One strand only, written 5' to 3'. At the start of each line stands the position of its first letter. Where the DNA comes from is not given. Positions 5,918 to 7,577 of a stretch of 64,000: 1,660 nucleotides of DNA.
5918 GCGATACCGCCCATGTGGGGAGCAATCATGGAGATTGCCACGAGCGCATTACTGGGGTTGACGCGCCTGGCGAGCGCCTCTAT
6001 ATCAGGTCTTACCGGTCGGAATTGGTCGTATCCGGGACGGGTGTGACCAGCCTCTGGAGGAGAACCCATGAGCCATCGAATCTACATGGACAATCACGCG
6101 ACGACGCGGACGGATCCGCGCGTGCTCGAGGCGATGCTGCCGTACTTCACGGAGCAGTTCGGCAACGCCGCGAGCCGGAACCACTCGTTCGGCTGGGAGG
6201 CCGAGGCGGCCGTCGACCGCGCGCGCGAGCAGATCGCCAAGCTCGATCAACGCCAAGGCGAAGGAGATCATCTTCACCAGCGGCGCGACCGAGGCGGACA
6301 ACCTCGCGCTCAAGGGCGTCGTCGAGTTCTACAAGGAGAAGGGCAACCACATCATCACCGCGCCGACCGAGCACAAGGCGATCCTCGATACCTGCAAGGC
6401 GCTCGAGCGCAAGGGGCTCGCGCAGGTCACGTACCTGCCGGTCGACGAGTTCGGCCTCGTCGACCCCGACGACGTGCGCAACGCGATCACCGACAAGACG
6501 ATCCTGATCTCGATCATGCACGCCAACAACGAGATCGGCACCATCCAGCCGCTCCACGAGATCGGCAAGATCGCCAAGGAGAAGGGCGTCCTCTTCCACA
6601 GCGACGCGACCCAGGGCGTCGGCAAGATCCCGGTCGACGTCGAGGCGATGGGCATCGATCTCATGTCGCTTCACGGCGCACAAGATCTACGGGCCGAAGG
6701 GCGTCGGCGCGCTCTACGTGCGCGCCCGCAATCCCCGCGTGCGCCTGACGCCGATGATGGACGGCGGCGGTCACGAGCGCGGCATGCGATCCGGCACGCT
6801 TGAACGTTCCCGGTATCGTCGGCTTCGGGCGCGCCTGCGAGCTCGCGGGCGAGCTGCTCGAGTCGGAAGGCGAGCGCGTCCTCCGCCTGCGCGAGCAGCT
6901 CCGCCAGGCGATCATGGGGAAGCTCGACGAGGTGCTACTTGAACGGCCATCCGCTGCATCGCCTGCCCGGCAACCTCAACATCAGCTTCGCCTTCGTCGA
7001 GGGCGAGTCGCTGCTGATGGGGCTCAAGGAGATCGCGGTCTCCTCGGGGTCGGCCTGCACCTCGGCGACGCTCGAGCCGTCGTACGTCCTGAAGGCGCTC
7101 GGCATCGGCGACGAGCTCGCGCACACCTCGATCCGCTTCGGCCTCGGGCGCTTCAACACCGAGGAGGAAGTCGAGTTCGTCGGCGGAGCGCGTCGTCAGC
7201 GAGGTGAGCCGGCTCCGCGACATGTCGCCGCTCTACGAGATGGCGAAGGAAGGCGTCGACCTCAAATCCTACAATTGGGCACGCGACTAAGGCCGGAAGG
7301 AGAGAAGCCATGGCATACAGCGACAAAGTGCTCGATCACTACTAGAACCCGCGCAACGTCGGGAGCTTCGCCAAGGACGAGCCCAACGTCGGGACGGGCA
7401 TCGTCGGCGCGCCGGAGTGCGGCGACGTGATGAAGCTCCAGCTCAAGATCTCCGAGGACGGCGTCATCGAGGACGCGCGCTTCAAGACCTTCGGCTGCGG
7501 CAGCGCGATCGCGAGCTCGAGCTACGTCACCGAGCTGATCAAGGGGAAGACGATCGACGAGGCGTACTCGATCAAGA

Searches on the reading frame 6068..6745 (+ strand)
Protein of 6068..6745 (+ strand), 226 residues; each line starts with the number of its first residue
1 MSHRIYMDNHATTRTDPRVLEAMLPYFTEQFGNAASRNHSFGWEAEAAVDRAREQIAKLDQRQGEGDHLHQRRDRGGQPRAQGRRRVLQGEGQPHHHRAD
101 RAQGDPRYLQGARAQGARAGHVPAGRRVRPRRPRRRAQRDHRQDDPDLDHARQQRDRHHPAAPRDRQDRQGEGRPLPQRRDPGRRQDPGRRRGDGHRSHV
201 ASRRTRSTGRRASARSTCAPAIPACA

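Call 31: search_protein_families(library=pfam, proteins=[window:6068-6745:+], max_evalue=0.001)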
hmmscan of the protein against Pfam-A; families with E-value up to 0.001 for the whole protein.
seq(226 aa): 1 family
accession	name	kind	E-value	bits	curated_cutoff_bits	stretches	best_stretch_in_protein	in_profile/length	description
PF00266.25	Aminotran_5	-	3.4e-10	39.9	21.5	1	5-59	1-55/371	Aminotransferase class-V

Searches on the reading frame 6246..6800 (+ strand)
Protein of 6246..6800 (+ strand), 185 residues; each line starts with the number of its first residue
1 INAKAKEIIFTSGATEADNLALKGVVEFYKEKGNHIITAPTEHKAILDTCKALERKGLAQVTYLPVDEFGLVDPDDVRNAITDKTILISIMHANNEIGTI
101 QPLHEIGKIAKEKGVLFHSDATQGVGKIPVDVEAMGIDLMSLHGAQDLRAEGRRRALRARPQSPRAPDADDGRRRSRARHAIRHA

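Call 31: search_protein_families(library=pfam, proteins=[window:6246-6800:+], max_evalue=0.001)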
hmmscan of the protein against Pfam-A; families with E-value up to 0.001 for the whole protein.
seq(185 aa): 3 families
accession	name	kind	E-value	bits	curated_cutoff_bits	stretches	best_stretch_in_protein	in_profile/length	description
PF00266.25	Aminotran_5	-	2e-41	142.7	21.5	1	1-142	56-197/371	Aminotransferase class-V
PF01041.23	DegT_DnrJ_EryC1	-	2.1e-08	34.3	19.8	1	4-127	38-152/360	DegT/DnrJ/EryC1/StrS aminotransferase family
PF01212.27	Beta_elim_lyase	-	2.6e-07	30.7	27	1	6-122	48-170/288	Beta-eliminating lyase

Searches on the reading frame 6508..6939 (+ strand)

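Call 31: search_protein_families(library=pfam, proteins=[window:6508-6939:+], max_evalue=0.001)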
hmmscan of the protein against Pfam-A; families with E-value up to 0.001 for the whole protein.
seq(144 aa): 1 family
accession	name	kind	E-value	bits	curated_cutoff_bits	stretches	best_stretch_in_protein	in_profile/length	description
PF00266.25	Aminotran_5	-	3.4e-06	26.7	21.5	1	55-89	197-230/371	Aminotransferase class-V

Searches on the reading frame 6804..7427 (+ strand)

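Call 31: search_protein_families(library=pfam, proteins=[window:6804-7427:+], max_evalue=0.001)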
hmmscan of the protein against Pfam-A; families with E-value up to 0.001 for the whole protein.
seq(208 aa): 1 family
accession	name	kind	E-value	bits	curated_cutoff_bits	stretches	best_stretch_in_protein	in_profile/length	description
PF00266.25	Aminotran_5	-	4.6e-06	26.3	21.5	1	36-124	289-369/371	Aminotransferase class-V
